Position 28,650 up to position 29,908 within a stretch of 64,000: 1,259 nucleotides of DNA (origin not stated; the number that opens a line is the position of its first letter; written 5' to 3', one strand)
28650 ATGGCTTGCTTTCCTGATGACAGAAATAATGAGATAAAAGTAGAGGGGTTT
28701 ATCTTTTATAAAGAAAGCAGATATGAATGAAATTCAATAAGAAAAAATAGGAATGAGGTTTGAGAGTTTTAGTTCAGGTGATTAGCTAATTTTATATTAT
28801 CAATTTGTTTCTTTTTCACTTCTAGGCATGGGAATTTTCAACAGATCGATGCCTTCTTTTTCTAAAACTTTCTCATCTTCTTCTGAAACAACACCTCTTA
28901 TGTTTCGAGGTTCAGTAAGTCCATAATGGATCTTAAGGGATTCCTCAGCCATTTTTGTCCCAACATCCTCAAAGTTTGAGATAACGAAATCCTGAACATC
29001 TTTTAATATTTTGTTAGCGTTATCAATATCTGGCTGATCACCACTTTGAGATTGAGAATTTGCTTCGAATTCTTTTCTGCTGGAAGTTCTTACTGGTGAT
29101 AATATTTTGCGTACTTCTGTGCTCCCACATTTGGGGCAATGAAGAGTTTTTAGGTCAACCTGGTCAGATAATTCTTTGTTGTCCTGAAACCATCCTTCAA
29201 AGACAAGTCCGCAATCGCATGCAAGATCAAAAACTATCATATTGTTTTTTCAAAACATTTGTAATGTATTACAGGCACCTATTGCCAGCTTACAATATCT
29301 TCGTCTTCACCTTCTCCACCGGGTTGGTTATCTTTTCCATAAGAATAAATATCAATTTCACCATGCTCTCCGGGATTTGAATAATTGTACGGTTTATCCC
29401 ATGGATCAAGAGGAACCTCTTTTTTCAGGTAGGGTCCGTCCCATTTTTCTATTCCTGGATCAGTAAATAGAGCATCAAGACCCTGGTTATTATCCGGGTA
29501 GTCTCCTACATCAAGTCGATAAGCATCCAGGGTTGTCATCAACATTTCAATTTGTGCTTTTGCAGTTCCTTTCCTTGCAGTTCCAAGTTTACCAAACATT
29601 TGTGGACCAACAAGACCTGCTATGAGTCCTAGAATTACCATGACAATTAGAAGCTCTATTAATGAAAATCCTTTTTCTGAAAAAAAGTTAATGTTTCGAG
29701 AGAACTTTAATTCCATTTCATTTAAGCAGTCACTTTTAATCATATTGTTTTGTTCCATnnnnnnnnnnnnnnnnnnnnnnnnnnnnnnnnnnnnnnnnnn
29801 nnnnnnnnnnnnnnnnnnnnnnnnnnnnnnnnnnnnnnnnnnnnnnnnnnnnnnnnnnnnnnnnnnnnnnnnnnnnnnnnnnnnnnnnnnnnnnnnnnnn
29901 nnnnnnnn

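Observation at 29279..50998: T2SS-type machine placed directly upstream of two sigma54-driven giant multihaem cytochrome cassettes: candidate dedicated extracellular electron-transfer export locus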

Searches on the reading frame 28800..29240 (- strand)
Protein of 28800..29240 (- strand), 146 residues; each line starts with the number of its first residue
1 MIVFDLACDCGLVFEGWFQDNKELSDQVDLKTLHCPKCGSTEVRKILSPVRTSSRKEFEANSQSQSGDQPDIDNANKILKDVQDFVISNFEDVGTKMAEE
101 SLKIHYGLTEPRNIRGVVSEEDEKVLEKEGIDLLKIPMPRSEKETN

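Call 11: search_protein_families(library=pfam, proteins=[window:28800-29240:-], max_evalue=0.01)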
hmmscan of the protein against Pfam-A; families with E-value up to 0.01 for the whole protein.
window:28800-29240:- (146 aa): 2 families
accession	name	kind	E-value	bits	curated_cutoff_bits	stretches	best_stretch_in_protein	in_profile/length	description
PF06676.16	DUF1178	-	4.2e-37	128.2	31.6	1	1-139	1-145/147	Protein of unknown function (DUF1178)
PF09723.15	Zn_ribbon_8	-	0.0015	19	34.4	1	5-46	5-40/41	Zinc ribbon domain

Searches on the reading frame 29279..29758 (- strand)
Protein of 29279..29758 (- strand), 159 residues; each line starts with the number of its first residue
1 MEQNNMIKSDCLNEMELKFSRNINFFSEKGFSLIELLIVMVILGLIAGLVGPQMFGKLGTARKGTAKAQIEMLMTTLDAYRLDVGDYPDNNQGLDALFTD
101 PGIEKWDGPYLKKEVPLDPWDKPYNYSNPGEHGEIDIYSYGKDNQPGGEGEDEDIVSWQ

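Call 4: search_protein_families(library=pfam, proteins=[window:29279-29758:-], max_evalue=0.01)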
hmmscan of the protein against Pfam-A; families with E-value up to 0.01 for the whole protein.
window:29279-29758:- (159 aa): 2 families
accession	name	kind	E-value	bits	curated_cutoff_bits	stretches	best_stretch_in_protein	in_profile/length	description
PF08334.16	T2SSG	-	1.8e-40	137.8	21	1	54-158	2-108/108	Type II secretion system (T2SS), protein G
PF07963.17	N_methyl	-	4.1e-07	29.7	21.2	1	28-50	4-26/27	Prokaryotic N-terminal methylation motif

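Call 5: search_protein_families(library=ncbifam, proteins=[window:29279-29758:-], max_evalue=0.01)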
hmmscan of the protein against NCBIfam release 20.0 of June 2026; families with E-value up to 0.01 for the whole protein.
window:29279-29758:- (159 aa): 8 families
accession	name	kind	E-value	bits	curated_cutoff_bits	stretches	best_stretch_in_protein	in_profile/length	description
TIGR01710.1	typeII_sec_gspG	equivalog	1.6e-47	160.9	88.85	1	29-159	1-134/134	type II secretion system major pseudopilin GspG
TIGR01708.2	typeII_sec_gspH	equivalog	1.3e-07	31.8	80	1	28-81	1-51/169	type II secretion system minor pseudopilin GspH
TIGR02532.1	IV_pilin_GFxxxE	domain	5.8e-07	29.1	16.3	1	29-50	2-23/24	prepilin-type N-terminal cleavage/methylation domain-containing protein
NF040999.1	pilin_ComGC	equivalog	2.2e-06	27.8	75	1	28-91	1-64/84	competence type IV pilus major pilin ComGC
NF041775.1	typeIV_PilA_Myxo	equivalog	0.00021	21.3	400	1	28-79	10-61/214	type IV pilin protein PilA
NF041013.1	T4P_ComGE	equivalog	0.0008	19.5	49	1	29-54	4-29/83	competence type IV pilus minor pilin ComGE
TIGR02596.1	TIGR02596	subfamily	0.0059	16.7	70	1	31-67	1-37/196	Verru_Chthon cassette protein D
NF007800.0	PRK10506.1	equivalog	0.0089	15.9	158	0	27-47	7-27/163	prepilin peptidase-dependent protein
